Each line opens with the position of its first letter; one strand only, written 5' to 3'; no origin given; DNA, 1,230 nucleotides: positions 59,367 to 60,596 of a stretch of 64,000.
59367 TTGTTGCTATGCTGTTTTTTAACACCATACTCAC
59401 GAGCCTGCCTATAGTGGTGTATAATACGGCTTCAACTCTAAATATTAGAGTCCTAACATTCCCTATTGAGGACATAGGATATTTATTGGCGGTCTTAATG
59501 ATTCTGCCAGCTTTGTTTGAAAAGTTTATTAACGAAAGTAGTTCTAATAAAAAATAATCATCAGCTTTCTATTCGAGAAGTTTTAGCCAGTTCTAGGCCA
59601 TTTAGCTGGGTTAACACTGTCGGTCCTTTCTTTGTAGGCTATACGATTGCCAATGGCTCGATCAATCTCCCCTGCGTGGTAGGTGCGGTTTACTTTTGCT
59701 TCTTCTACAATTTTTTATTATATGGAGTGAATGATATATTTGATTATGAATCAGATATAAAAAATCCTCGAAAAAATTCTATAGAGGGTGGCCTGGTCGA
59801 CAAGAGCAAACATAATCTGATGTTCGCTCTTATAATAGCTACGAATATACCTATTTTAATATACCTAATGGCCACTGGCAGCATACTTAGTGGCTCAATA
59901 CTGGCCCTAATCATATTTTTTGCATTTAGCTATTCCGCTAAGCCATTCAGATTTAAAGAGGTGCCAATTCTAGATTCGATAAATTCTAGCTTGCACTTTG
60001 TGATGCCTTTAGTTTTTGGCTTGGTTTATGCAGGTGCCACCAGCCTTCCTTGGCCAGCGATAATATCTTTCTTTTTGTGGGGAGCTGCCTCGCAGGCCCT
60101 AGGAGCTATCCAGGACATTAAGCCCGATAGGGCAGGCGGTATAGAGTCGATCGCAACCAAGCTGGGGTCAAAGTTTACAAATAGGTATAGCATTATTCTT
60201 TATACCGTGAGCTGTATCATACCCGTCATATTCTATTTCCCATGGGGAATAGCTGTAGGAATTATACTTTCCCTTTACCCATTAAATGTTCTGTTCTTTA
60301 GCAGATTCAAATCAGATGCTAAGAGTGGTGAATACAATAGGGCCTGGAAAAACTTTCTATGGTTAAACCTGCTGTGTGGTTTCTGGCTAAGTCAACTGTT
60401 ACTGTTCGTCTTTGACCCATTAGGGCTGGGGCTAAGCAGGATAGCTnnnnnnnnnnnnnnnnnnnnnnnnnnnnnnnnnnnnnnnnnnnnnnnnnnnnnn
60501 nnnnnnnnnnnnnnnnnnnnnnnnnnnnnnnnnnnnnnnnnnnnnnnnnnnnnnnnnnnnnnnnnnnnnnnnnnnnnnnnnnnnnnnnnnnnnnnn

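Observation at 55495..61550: Carotenoid cluster of the C50 type (crtI-crtE-crtB, two cyclase-domain subunits, UbiA elongase fused to a GT2)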

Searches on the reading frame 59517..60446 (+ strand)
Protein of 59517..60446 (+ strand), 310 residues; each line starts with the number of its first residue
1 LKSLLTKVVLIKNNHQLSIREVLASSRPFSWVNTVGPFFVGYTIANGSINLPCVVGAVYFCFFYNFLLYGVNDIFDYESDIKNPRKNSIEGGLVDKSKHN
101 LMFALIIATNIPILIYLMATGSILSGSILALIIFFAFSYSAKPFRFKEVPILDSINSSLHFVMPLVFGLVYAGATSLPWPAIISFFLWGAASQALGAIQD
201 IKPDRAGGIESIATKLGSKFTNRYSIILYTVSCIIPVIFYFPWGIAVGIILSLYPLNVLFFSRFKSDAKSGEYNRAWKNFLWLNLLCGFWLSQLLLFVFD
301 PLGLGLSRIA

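Call 50: search_protein_representatives(protein=window:59517-60446:+)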
Query: 310 residues. Proteins with E-value up to 0.001 (for the whole library): 1372; up to 1e-10: 764; up to 1e-30: 90. The best 150 are listed.
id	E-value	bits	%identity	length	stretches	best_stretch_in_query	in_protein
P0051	1.6e-113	395.5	59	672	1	12-304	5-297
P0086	1.7e-94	333.0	54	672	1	18-304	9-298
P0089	1.3e-89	316.9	54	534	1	17-301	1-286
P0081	1.9e-79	283.5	47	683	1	19-309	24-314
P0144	1.5e-70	254.3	43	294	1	14-298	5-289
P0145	1.2e-65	238.2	42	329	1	16-302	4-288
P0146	1.2e-64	235.0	46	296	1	16-293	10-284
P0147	2.0e-64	234.2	41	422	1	23-297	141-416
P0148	3.8e-63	230.0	43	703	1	16-298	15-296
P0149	9.3e-63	228.7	42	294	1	18-297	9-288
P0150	1.5e-62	228.0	42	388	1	6-297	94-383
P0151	2.0e-61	224.3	44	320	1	19-293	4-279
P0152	2.2e-59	217.7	44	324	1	17-305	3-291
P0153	6.5e-59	216.1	48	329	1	16-237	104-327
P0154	8.1e-59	215.8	39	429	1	20-297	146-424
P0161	3.0e-56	207.3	38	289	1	18-297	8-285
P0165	2.1e-55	204.5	40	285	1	20-298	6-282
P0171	4.1e-52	193.8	40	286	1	22-295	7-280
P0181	1.8e-47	178.5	36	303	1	17-304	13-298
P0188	1.4e-44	169.0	34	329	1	18-299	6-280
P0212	1.1e-34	136.5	35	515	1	21-296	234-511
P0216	9.6e-34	133.4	34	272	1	17-295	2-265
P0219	5.5e-33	130.9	35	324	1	17-296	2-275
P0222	1.2e-31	126.6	37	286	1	17-294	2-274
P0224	2.6e-31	125.4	35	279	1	19-294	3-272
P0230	1.7e-30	122.8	34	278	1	17-291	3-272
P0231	2.2e-30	122.4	34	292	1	23-291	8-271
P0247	3.3e-28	115.2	33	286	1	18-295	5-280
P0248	7.1e-28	114.1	28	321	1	18-305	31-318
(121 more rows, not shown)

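Call 51: list_cluster_members(proteins=[P0144, P0146, P0147, P0149, P0150, P0154, P0161, P0165, P0171, P0212])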
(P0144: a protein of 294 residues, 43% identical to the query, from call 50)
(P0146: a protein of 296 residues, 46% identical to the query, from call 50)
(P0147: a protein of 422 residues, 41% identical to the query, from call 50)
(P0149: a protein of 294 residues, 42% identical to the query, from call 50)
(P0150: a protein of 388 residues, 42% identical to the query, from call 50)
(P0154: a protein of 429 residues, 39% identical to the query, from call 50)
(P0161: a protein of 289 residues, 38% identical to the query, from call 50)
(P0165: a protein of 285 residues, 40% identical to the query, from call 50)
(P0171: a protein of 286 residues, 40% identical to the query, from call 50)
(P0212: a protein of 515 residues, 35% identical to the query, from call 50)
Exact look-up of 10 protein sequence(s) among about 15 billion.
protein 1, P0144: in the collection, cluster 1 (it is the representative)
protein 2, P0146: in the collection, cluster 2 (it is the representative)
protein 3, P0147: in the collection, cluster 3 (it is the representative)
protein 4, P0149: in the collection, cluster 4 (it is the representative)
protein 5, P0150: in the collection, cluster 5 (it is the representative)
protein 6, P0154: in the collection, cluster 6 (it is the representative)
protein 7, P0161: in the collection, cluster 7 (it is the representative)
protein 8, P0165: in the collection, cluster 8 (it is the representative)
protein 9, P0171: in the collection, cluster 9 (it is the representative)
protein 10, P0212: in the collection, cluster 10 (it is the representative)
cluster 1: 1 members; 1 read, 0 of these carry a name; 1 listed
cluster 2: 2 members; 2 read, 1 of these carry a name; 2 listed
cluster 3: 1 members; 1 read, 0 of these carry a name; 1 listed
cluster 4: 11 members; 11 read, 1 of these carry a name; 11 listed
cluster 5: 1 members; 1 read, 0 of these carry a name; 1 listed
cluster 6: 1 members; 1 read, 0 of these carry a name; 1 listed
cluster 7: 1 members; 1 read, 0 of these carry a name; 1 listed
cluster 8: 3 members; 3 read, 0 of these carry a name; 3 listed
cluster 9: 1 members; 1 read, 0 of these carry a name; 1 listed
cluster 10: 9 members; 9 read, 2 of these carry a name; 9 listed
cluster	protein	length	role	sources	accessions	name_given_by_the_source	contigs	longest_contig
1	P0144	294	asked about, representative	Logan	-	-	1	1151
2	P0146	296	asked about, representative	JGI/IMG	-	-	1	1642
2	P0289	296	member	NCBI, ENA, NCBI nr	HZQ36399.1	MAG TPA: prenyltransferase [Dehalococcoidia bacterium] | prenyltransferase [Dehalococcoidia bacterium]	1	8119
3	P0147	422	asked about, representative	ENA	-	-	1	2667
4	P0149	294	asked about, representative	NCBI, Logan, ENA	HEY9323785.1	MAG TPA: prenyltransferase [Agromyces sp.]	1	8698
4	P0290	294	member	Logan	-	-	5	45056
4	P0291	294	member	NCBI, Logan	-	-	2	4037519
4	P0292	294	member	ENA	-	-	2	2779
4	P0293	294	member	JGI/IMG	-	-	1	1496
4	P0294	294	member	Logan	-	-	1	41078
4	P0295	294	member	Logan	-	-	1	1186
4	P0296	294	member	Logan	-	-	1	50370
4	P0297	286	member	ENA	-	-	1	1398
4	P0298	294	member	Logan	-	-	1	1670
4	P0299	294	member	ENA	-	-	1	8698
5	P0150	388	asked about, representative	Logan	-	-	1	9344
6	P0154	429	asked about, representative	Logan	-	-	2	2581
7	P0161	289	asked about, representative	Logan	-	-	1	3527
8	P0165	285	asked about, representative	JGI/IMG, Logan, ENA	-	-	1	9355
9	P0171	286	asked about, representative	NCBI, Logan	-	-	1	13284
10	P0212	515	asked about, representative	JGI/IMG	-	-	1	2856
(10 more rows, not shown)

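Call 52: search_protein_families(library=ncbifam, proteins=[P0149, P0147, P0154, P0212, P0146, P0181, P0188, P0216, P0224, P0248], max_evalue=1e-20)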
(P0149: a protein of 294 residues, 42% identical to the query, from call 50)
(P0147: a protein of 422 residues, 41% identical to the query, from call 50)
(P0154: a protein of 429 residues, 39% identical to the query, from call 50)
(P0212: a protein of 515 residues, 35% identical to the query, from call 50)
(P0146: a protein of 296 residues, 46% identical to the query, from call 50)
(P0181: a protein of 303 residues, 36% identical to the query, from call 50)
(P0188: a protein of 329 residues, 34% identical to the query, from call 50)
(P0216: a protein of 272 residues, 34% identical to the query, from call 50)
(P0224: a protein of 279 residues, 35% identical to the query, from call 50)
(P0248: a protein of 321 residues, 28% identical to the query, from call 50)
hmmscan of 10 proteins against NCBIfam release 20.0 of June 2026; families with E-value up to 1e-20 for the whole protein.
P0149 (294 aa): 3 families
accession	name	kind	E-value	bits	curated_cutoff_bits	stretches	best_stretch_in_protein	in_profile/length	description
NF009608.0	PRK13105.1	equivalog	3.3e-134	446.6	217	1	7-291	6-290/291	prenyltransferase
NF010119.0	PRK13595.1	equivalog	8.6e-48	163.3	248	1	9-288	11-284/292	prenyltransferase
NF009516.0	PRK12875.1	equivalog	3.1e-46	157.8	205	1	9-290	16-289/292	prenyltransferase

P0147 (422 aa): 3 families
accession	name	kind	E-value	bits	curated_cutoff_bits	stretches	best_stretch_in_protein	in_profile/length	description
NF009608.0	PRK13105.1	equivalog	7.6e-124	412.6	217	1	133-418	5-289/291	prenyltransferase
NF010119.0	PRK13595.1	equivalog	2e-41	142.4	248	1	134-357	9-230/292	prenyltransferase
NF009516.0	PRK12875.1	equivalog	1.3e-38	132.8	205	1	131-419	11-290/292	prenyltransferase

P0154 (429 aa): 3 families
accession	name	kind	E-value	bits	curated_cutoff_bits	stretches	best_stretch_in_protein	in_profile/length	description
NF009608.0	PRK13105.1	equivalog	1.5e-127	424.7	217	1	143-425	7-288/291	prenyltransferase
NF010119.0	PRK13595.1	equivalog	1.5e-47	162.5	248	1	143-366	10-231/292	prenyltransferase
NF009516.0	PRK12875.1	equivalog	4.2e-40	137.6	205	1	144-424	16-287/292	prenyltransferase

P0212 (515 aa): 3 families
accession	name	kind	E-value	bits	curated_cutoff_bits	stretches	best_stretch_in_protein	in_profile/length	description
NF009608.0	PRK13105.1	equivalog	9.5e-59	198.9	217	1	227-514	4-289/291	prenyltransferase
NF010119.0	PRK13595.1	equivalog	1.7e-36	126.3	248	1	232-486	12-259/292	prenyltransferase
NF009516.0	PRK12875.1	equivalog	5.4e-32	111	205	1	227-508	12-283/292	prenyltransferase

P0146 (296 aa): 3 families
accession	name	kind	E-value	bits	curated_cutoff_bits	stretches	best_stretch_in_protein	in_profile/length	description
NF009608.0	PRK13105.1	equivalog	4.6e-86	288.6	217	1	12-288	8-287/291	prenyltransferase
NF010119.0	PRK13595.1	equivalog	7.3e-53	179.9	248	1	9-281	8-277/292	prenyltransferase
NF009516.0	PRK12875.1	equivalog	9.7e-45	152.9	205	1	16-290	20-289/292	prenyltransferase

P0181 (303 aa): 3 families
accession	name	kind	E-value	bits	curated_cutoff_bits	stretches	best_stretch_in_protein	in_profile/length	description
NF009608.0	PRK13105.1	equivalog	1.7e-70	237.5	217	1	14-292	8-288/291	prenyltransferase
NF010119.0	PRK13595.1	equivalog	1.3e-33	116.8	248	1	11-231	8-229/292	prenyltransferase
NF009516.0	PRK12875.1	equivalog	2.2e-30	105.8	205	1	9-290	11-286/292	prenyltransferase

P0188 (329 aa): 3 families
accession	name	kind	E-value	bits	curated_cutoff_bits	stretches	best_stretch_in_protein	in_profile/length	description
NF009608.0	PRK13105.1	equivalog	6.5e-63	212.6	217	1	7-280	9-288/291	prenyltransferase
NF010119.0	PRK13595.1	equivalog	7.8e-59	199.5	248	1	4-280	9-285/292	prenyltransferase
NF009516.0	PRK12875.1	equivalog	1.2e-52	178.9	205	1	7-279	17-287/292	prenyltransferase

P0216 (272 aa): 3 families
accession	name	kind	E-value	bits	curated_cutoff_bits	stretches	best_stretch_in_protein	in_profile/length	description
NF009608.0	PRK13105.1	equivalog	2.5e-58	197.5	217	1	5-269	10-289/291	prenyltransferase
NF009516.0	PRK12875.1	equivalog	4.2e-23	81.8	205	1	8-261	21-281/292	prenyltransferase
NF010119.0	PRK13595.1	equivalog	1.2e-21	77.5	248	0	6-261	14-278/292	prenyltransferase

P0224 (279 aa): 3 families
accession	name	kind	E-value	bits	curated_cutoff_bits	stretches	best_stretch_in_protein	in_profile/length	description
NF009516.0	PRK12875.1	equivalog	8.4e-72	241.7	205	1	4-274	18-286/292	prenyltransferase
NF010119.0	PRK13595.1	equivalog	1.3e-46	159.4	248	1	3-270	12-283/292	prenyltransferase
NF009608.0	PRK13105.1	equivalog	1.1e-37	129.8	217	1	3-276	9-288/291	prenyltransferase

P0248 (321 aa): 1 family
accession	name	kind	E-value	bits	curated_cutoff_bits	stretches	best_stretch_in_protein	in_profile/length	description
NF009608.0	PRK13105.1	equivalog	1.7e-37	129.2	217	1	29-310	6-288/291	prenyltransferase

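Call 53: list_cluster_members(proteins=[P0224, P0222, P0230, P0231, P0188, P0216, P0181, P0145, P0219, P0247])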
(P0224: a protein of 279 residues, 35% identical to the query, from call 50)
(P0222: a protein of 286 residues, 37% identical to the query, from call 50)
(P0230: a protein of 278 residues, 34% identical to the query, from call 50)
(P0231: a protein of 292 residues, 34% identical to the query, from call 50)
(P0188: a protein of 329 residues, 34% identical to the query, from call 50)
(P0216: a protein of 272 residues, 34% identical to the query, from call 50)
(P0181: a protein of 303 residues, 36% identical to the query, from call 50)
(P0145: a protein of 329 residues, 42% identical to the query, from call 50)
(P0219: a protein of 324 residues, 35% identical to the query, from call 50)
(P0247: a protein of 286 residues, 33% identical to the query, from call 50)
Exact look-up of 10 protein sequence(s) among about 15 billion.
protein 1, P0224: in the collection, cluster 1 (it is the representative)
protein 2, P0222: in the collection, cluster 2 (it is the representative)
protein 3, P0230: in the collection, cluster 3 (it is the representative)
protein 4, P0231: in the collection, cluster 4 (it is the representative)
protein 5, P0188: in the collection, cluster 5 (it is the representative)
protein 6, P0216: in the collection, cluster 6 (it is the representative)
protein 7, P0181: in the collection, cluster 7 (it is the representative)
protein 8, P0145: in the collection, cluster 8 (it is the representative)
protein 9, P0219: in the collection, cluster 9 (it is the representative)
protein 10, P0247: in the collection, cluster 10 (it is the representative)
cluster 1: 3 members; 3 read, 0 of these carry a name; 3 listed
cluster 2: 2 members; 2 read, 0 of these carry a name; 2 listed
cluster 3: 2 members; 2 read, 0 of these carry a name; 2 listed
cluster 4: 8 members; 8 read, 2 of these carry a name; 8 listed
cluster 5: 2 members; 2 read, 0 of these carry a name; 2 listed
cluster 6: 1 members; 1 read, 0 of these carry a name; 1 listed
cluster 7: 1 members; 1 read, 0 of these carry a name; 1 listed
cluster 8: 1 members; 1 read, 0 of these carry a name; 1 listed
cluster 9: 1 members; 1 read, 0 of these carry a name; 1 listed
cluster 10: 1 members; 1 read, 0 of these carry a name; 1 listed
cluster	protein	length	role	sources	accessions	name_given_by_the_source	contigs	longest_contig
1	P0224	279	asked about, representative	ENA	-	-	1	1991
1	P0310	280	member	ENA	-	-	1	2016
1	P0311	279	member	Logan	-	-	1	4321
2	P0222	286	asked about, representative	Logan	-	-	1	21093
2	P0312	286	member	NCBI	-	-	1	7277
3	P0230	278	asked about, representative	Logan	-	-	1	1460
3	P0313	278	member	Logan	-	-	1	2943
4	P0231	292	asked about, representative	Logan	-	-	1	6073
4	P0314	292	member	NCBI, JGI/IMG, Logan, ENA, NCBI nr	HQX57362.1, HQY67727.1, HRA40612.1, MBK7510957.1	MAG TPA: prenyltransferase [Pyrinomonadaceae bacterium] | prenyltransferase [Chloracidobacterium sp.]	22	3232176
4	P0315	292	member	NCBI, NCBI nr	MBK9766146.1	MAG: prenyltransferase [Chloracidobacterium sp.] | prenyltransferase [Chloracidobacterium sp.]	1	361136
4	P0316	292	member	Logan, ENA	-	-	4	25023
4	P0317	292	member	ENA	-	-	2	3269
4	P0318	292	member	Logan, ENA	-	-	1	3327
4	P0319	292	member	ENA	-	-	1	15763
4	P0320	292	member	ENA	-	-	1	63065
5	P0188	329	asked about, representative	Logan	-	-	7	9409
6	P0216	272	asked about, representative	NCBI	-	-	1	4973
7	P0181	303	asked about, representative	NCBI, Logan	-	-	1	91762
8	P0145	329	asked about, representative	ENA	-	-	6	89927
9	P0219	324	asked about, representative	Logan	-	-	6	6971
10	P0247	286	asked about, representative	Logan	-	-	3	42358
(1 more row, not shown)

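Call 70: find_encoding_contigs(protein=P0149, flank=8000, max_places=2)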
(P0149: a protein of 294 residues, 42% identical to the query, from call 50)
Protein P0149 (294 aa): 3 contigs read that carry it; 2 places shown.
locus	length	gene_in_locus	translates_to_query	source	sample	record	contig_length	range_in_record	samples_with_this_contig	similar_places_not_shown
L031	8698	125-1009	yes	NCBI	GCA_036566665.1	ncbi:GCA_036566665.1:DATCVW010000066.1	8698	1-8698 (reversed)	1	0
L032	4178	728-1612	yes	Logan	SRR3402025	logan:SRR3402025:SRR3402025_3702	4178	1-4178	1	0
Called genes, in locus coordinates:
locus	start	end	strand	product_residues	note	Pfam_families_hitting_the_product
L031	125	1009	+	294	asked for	PF01040:UbiA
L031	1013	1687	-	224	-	PF00392:GntR, PF07729:FCD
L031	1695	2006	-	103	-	PF12277:DUF3618 (weak)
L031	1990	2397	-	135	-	PF07332:Phage_holin_3_6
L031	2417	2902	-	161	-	-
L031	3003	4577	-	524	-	PF07992:Pyr_redox_2 (weak), PF01946:Thi4 (weak), PF03486:HI0933_like (weak), PF00890:FAD_binding_2, PF01134:GIDA (weak), PF01266:DAO, PF01593:Amino_oxidase, PF13450:NAD_binding_8, +2 more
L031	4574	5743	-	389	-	PF01208:URO-D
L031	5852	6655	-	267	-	-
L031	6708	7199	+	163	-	PF01047:MarR, PF12802:MarR_2, PF13412:HTH_24 (faint)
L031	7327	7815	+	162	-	-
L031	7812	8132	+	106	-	PF25213:HVO_A0261_N (weak), PF01022:HTH_5 (weak), PF12802:MarR_2 (faint), PF12840:HTH_20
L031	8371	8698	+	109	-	?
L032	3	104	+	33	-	?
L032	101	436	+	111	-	-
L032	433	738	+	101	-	PF18916:Lycopene_cyc (weak)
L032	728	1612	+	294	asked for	PF01040:UbiA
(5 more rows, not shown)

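Call 71: find_encoding_contigs(protein=P0291, flank=8000, max_places=1)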
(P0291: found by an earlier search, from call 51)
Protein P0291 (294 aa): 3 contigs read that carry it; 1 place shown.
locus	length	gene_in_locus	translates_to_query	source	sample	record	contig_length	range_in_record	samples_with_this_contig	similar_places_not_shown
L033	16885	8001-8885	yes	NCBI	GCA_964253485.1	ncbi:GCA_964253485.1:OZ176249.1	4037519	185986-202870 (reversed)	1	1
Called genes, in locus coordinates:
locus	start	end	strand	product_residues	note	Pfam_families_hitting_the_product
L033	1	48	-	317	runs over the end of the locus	PF01379:Porphobil_deam, PF03900:Porphobil_deamC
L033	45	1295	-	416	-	PF00762:Ferrochelatase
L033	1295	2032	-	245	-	PF06778:Chlor_dismutase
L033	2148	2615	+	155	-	PF03013:Pyr_excise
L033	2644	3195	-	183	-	PF01047:MarR, PF12802:MarR_2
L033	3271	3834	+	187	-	PF00293:NUDIX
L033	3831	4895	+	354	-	PF00348:polyprenyl_synt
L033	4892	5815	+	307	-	PF00494:SQS_PSY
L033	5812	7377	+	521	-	PF00070:Pyr_redox (faint), PF00890:FAD_binding_2 (weak), PF01266:DAO, PF01593:Amino_oxidase, PF03486:HI0933_like (faint), PF12831:FAD_oxidored (faint), PF13450:NAD_binding_8, PF01266:DAO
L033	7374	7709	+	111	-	-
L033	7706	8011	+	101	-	PF18916:Lycopene_cyc (weak)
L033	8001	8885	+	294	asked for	PF01040:UbiA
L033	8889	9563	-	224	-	PF00392:GntR, PF07729:FCD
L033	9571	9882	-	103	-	PF12277:DUF3618 (weak)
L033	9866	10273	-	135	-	PF07332:Phage_holin_3_6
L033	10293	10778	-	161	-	-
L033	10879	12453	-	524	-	PF07992:Pyr_redox_2 (weak), PF01946:Thi4 (weak), PF03486:HI0933_like (weak), PF00890:FAD_binding_2, PF01134:GIDA (weak), PF01266:DAO, PF01593:Amino_oxidase, PF13450:NAD_binding_8, +2 more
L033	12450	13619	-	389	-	PF01208:URO-D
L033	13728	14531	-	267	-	-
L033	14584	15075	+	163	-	PF01047:MarR, PF12802:MarR_2, PF13412:HTH_24 (faint)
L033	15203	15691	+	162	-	-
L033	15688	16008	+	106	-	PF25213:HVO_A0261_N (weak), PF01022:HTH_5 (weak), PF12840:HTH_20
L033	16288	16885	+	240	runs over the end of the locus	-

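Call 74: search_protein_families(library=ncbifam, proteins=[L033:5812-7374:+, L033:4892-5812:+, L033:3831-4892:+, L033:7374-7706:+, L033:7706-8008:+], max_evalue=1e-10)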
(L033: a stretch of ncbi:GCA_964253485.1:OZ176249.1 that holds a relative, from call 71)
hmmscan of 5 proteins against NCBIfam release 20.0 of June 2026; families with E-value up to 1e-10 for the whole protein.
L033:5812-7374:+ (521 aa): 12 families
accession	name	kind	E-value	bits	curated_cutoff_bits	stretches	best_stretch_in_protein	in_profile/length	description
TIGR02734.1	crtI_fam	subfamily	8.5e-174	578.9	238.1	1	4-515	1-501/504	phytoene desaturase family protein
NF058655.1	CrtID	equivalog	4.3e-143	477.6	640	1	4-499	1-478/478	bifunctional phytoene desaturase/3,4-desaturase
NF045637.1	carotdesatCrtDProt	equivalog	4.6e-64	216.7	580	1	4-502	1-482/485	1-hydroxycarotenoid 3,4-desaturase CrtD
NF042421.1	hydcarot_desat_CrtD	equivalog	6.8e-61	206.2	500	1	1-501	1-482/487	1-hydroxycarotenoid 3,4-desaturase CrtD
TIGR02730.1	carot_isom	equivalog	1.8e-22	79.8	586.9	1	216-499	219-485/493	carotenoid isomerase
TIGR02733.1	desat_CrtD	equivalog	4e-20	72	549.7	1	3-109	3-109/492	C-3',4' desaturase CrtD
NF005560.0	PRK07233.1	equivalog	1.1e-19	70.6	252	1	3-51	2-50/435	hypothetical protein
NF045689.1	BCarotKetCrtO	equivalog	9.5e-19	67.3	1000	0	348-486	380-521/563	beta-carotene ketolase CrtO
TIGR03467.1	HpnE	equivalog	4e-16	59.4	283.05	1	4-77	1-77/430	hydroxysqualene dehydroxylase HpnE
NF005548.0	PRK07208.1-4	equivalog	5.7e-15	54.9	389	0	2-55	4-57/488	hypothetical protein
NF005547.0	PRK07208.1-3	equivalog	2.5e-12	46.3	380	0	3-57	6-60/465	hypothetical protein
NF005545.0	PRK07208.1-1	equivalog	2.9e-11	42.4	451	0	4-54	10-61/504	hypothetical protein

L033:4892-5812:+ (307 aa): 3 families
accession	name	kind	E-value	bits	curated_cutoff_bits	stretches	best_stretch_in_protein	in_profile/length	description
TIGR03465.1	HpnD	equivalog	5.4e-24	84.7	278.6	1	25-201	5-168/267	presqualene diphosphate synthase HpnD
TIGR03464.1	HpnC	equivalog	3e-19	69.6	250.45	1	28-209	8-177/267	squalene synthase HpnC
NF045921.1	PhytnSynCrtBRhod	equivalog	3.2e-13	49.8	500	1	20-286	12-278/307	15-cis-phytoene synthase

L033:3831-4892:+ (354 aa): 15 families
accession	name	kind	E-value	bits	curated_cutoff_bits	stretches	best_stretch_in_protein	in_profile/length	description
NF041169.1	f2_encap_cargo4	exception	9.7e-61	205.8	450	1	28-353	22-333/334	family 2 encapsulin nanocompartment cargo protein polyprenyl transferase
NF042416.1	GFPPS_Mycobact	equivalog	5.2e-47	160.5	600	1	16-353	4-349/350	bifunctional (2E,6E)-farnesyl/geranyl diphosphate synthase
NF040698.1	IdsA_Meth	equivalog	1.9e-38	132.5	468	1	50-275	39-249/328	short chain isoprenyl diphosphate synthase IdsA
NF041003.1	GGPP_syn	equivalog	2.1e-37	128.9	500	1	50-274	37-245/326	geranylgeranyl diphosphate synthase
NF045485.1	FPPsyn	subfamily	1.9e-32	112.5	275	1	50-270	34-242/288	farnesyl diphosphate synthase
NF045549.1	GGPPsyn_IdsB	equivalog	1.1e-29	103.6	475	1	47-330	57-326/346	geranylgeranyl diphosphate synthase IdsB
TIGR02748.1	GerC3_HepT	equivalog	9.2e-27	94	456.55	1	50-330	40-296/319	heptaprenyl diphosphate synthase component II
TIGR02749.1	prenyl_cyano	equivalog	2.1e-26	92.7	383.2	1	50-275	41-246/322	solanesyl diphosphate synthase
NF008140.0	PRK10888.1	equivalog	2.9e-25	89.3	412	1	51-280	42-248/323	octaprenyl diphosphate synthase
NF042417.1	NPPPS_Mycobact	equivalog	3.1e-25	88.9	600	1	50-309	53-291/335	nonaprenyl/(2E,6E)-farnesyl/geranylgeranyl diphosphat synthase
NF045685.1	GGPPSynCrtE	equivalog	3.1e-22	78.9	460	1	51-269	40-246/293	geranylgeranyl diphosphate synthase CrtE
NF040627.1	GFPS_Meth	equivalog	5.5e-22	78.5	600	1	50-259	37-219/285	geranylfarnesyl diphosphate synthase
NF040789.2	gerfarn_diphsyn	equivalog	3.4e-21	75.8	560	1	51-276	44-267/345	geranylfarnesyl diphosphate synthase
NF045628.1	HxpDPsynlarge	equivalog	1e-20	74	500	1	51-275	33-234/311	hexaprenyl-diphosphate synthase large subunit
NF007877.0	PRK10581.1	equivalog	1.5e-16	60.5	321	1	50-269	40-249/299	(2E,6E)-farnesyl diphosphate synthase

L033:7374-7706:+ (111 aa): 1 family
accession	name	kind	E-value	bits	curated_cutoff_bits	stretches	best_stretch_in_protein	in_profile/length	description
TIGR03462.1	CarR_dom_SF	subfamily_domain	7.3e-15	55.3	39.4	1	4-95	2-88/89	lycopene cyclase domain-containing protein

L033:7706-8008:+ (101 aa): 1 family
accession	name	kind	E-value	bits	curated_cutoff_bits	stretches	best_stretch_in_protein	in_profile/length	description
TIGR03462.1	CarR_dom_SF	subfamily_domain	1.2e-13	51.3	39.4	1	2-91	2-88/89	lycopene cyclase domain-containing protein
